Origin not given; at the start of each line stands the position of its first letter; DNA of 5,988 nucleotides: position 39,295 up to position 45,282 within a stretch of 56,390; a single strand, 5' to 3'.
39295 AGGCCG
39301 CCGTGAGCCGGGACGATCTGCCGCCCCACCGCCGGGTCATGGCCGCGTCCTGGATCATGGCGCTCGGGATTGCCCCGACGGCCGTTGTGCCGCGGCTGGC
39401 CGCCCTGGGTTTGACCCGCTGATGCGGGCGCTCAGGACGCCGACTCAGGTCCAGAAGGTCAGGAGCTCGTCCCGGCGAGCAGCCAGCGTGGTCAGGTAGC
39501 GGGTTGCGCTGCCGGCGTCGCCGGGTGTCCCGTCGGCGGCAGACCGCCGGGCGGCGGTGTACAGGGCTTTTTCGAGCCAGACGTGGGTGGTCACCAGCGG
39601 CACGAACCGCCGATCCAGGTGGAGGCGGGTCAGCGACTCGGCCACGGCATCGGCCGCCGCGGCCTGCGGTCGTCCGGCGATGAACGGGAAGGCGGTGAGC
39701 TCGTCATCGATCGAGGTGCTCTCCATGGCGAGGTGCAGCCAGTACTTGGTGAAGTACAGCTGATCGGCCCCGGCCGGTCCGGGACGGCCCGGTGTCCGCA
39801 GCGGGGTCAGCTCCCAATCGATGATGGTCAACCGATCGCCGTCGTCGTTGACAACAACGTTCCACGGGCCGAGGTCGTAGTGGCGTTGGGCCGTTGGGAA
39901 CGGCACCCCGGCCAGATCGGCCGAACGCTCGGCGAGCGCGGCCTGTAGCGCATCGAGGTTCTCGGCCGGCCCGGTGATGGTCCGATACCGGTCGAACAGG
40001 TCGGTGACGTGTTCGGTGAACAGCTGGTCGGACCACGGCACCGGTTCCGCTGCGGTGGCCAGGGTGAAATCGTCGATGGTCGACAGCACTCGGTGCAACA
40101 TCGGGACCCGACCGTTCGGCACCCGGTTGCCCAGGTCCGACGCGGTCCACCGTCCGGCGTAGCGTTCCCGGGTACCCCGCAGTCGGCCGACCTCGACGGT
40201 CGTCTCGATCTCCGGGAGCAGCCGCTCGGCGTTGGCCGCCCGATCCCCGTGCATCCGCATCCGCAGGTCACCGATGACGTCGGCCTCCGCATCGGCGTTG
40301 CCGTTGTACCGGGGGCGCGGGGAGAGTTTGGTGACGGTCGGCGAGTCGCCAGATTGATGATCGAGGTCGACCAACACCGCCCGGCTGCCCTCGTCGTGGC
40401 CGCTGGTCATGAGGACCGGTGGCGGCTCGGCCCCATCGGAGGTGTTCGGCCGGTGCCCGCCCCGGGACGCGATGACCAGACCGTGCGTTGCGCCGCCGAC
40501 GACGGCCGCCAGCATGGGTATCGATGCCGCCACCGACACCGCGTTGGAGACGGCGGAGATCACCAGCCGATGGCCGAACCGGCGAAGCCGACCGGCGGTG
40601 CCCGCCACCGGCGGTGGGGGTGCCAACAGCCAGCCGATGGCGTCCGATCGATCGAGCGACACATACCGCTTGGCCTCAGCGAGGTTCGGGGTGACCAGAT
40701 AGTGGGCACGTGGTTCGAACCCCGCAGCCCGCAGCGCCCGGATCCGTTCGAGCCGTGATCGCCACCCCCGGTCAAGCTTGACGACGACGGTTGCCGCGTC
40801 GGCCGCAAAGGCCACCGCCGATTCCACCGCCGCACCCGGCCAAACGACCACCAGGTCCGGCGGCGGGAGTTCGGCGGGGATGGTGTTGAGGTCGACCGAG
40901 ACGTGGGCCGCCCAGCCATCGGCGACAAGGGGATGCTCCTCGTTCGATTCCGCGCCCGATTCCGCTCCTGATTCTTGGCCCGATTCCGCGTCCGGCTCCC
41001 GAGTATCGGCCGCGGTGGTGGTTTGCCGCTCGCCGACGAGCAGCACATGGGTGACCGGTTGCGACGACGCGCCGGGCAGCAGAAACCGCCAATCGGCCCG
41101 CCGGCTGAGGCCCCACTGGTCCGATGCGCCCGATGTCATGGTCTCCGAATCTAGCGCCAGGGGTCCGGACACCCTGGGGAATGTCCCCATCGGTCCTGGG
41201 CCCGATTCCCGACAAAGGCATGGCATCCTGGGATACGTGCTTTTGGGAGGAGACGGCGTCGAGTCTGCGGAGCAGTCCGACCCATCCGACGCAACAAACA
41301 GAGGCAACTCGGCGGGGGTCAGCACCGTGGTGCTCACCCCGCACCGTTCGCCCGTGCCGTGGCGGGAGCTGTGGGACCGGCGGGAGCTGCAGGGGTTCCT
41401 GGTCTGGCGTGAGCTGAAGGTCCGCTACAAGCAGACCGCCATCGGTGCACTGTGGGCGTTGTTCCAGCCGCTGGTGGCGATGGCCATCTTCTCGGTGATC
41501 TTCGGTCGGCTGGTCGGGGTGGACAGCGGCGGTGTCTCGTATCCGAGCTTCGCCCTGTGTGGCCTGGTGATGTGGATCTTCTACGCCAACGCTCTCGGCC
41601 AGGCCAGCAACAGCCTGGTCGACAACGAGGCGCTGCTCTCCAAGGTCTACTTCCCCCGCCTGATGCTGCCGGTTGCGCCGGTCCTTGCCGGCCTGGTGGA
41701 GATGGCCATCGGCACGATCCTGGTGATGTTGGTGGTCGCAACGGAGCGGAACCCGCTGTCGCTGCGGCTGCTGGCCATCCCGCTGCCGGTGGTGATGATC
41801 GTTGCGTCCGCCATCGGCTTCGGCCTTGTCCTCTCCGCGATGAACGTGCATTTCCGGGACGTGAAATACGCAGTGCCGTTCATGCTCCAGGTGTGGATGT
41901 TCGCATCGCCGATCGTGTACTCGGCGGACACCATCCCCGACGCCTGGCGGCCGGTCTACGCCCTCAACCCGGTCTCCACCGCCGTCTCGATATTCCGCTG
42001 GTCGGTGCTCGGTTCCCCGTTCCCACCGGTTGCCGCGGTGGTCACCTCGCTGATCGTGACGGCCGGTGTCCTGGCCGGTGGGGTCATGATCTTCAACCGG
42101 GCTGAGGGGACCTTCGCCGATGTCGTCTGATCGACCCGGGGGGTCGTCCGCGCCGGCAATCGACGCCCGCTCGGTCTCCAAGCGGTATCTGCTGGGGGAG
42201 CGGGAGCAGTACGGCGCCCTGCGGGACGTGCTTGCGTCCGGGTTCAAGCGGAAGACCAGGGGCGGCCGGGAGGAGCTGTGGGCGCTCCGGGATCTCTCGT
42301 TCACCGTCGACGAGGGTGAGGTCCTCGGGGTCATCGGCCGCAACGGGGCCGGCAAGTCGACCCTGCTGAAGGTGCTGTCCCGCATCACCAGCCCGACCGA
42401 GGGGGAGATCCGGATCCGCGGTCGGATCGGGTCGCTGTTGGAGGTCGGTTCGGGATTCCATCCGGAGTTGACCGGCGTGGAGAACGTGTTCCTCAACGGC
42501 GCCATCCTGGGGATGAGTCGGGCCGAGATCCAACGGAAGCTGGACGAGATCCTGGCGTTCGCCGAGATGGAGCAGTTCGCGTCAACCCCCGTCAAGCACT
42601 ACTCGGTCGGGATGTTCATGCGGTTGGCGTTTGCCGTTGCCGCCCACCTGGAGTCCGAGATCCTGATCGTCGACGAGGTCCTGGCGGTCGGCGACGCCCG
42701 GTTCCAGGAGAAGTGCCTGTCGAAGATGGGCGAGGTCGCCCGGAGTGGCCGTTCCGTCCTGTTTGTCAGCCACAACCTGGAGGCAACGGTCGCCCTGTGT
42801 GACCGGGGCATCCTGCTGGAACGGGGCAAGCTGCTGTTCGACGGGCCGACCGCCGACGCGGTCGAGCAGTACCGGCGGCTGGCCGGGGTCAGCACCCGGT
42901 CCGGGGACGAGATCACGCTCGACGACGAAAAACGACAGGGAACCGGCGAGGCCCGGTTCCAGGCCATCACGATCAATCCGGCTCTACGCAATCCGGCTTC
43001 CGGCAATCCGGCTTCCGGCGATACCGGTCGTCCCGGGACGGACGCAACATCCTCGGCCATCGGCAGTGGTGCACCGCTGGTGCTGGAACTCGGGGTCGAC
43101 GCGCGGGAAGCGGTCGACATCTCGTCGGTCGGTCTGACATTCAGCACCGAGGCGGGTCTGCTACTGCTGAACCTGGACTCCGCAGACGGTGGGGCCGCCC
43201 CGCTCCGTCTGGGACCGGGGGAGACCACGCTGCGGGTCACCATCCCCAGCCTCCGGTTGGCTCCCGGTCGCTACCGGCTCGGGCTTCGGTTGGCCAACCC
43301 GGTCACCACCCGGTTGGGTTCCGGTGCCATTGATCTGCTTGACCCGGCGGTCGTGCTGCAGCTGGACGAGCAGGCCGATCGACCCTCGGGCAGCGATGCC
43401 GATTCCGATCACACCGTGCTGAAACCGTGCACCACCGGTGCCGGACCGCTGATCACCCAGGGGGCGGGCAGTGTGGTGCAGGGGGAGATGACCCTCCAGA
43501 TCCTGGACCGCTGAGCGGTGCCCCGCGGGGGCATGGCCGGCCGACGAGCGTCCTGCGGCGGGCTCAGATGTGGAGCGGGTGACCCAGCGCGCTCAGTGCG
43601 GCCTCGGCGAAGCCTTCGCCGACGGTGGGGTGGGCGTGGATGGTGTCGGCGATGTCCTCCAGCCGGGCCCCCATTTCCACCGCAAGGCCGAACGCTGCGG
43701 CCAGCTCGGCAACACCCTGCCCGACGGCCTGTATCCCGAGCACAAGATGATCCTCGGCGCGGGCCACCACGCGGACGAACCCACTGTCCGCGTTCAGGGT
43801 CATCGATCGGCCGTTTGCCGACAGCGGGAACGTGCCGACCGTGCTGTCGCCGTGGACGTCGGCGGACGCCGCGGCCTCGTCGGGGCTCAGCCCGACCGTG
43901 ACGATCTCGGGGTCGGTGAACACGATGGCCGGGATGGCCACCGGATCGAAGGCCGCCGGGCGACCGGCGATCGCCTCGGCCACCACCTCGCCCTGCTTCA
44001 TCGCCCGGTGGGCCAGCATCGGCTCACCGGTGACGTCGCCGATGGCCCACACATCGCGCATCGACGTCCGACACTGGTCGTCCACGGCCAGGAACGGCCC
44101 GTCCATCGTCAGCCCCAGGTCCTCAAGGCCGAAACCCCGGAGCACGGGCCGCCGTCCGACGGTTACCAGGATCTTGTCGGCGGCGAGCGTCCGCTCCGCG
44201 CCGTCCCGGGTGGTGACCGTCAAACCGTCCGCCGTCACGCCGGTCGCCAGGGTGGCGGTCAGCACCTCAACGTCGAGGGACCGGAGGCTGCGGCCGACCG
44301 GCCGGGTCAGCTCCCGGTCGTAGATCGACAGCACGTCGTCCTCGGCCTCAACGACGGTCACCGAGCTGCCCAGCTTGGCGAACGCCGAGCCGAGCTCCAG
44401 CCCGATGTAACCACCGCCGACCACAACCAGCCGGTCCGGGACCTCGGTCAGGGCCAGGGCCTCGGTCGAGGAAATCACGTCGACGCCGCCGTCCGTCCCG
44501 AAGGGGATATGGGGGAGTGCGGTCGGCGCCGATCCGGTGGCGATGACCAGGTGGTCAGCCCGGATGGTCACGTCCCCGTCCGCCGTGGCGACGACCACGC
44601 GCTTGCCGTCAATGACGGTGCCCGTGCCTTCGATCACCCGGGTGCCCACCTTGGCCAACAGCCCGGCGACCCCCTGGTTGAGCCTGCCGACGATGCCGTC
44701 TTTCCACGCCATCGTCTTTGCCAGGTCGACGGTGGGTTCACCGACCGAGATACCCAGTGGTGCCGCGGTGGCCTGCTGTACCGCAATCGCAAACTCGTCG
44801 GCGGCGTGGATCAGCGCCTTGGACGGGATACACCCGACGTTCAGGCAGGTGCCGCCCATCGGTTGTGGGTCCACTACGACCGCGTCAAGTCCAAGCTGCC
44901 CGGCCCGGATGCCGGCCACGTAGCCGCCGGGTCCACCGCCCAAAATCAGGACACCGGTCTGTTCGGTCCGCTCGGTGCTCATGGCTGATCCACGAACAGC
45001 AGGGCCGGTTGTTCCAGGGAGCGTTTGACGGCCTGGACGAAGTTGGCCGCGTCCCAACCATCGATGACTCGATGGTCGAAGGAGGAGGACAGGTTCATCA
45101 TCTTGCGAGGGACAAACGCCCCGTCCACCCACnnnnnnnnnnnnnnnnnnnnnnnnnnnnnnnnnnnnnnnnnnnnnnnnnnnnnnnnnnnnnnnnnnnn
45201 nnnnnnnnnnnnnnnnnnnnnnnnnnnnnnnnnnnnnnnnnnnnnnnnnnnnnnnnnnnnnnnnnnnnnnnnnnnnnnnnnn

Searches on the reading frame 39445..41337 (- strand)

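Call 42: search_protein_families(library=pfam, proteins=[window:39445-41337:-], max_evalue=0.001)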
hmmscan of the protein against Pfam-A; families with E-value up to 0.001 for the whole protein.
window:39445-41337:- (630 aa): 1 family
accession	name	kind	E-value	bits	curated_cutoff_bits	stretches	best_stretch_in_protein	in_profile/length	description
PF01636.29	APH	-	4.7e-05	23.7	23.2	1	405-510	91-196/239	Phosphotransferase enzyme family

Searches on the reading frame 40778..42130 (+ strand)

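Call 42: search_protein_families(library=pfam, proteins=[window:40778-42130:+], max_evalue=0.001)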
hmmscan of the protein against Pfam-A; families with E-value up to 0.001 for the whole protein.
window:40778-42130:+ (450 aa): 1 family
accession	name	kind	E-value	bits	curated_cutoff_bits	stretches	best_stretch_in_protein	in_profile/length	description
PF01061.29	ABC2_membrane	-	8.4e-23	81.4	26.9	1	208-409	6-209/211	ABC-2 type transporter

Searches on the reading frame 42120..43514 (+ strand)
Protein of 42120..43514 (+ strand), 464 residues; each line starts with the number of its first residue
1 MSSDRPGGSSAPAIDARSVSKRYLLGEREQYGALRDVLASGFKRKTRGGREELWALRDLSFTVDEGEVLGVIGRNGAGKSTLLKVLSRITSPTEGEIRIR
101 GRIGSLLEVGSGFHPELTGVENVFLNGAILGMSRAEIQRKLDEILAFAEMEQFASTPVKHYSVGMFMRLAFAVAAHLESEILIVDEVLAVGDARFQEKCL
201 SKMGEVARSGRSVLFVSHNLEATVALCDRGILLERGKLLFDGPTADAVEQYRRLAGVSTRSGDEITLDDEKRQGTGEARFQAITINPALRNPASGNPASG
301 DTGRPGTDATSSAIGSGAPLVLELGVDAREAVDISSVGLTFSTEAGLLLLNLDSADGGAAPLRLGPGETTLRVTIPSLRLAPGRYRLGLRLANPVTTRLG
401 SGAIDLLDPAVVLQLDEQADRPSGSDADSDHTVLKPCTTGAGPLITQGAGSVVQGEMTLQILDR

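Call 42: search_protein_families(library=pfam, proteins=[window:42120-43514:+], max_evalue=0.001)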
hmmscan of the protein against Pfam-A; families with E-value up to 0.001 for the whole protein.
window:42120-43514:+ (464 aa): 3 families
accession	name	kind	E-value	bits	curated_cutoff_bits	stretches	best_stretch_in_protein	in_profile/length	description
PF00005.33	ABC_tran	-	1.1e-23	84.8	25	1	56-187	1-135/137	ABC transporter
PF14524.12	Wzt_C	-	3.8e-05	24.1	30.4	1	310-414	24-128/143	Wzt C-terminal domain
PF13304.12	AAA_21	-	0.00029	21.4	27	1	70-91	3-37/304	AAA domain, putative AbiEii toxin, Type IV TA system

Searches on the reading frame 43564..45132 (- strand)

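Call 76: search_protein_families(library=pfam, proteins=[window:43564-45132:-], max_evalue=0.01)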
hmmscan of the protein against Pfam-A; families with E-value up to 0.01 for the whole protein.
window:43564-45132:- (522 aa): 10 families
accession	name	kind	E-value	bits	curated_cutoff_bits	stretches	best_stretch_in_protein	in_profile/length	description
PF07992.20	Pyr_redox_2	-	4.6e-68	230.2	26.1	1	61-381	3-291/291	Pyridine nucleotide-disulphide oxidoreductase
PF02852.28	Pyr_redox_dim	-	1.1e-28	100.1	25.3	1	400-512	1-110/110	Pyridine nucleotide-disulphide oxidoreductase, dimerisation domain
PF00070.33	Pyr_redox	-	5.9e-18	65.6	22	1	234-309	1-80/82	Pyridine nucleotide-disulphide oxidoreductase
PF13738.12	Pyr_redox_3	-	3.8e-06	26.8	30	1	178-329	113-269/305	Pyridine nucleotide-disulphide oxidoreductase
PF13450.12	NAD_binding_8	-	0.00014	22.5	21.9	0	237-267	1-31/68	NAD(P)-binding Rossmann-like domain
PF01134.28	GIDA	-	0.00038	20.1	22.1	0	61-108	2-47/391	Glucose inhibited division protein A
PF02737.24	3HCDH_N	-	0.0014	19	22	0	236-281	3-48/180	3-hydroxyacyl-CoA dehydrogenase, NAD binding domain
PF03721.20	UDPG_MGDP_dh_N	-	0.0022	18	27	1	234-265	2-33/187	UDP-glucose/GDP-mannose dehydrogenase family, NAD binding domain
PF13434.12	Lys_Orn_oxgnase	-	0.0032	17.1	21.3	0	179-250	134-206/339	L-lysine 6-monooxygenase/L-ornithine 5-monooxygenase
PF03486.20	HI0933_like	-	0.0086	16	50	0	61-91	3-33/244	HI0933-like protein Rossmann domain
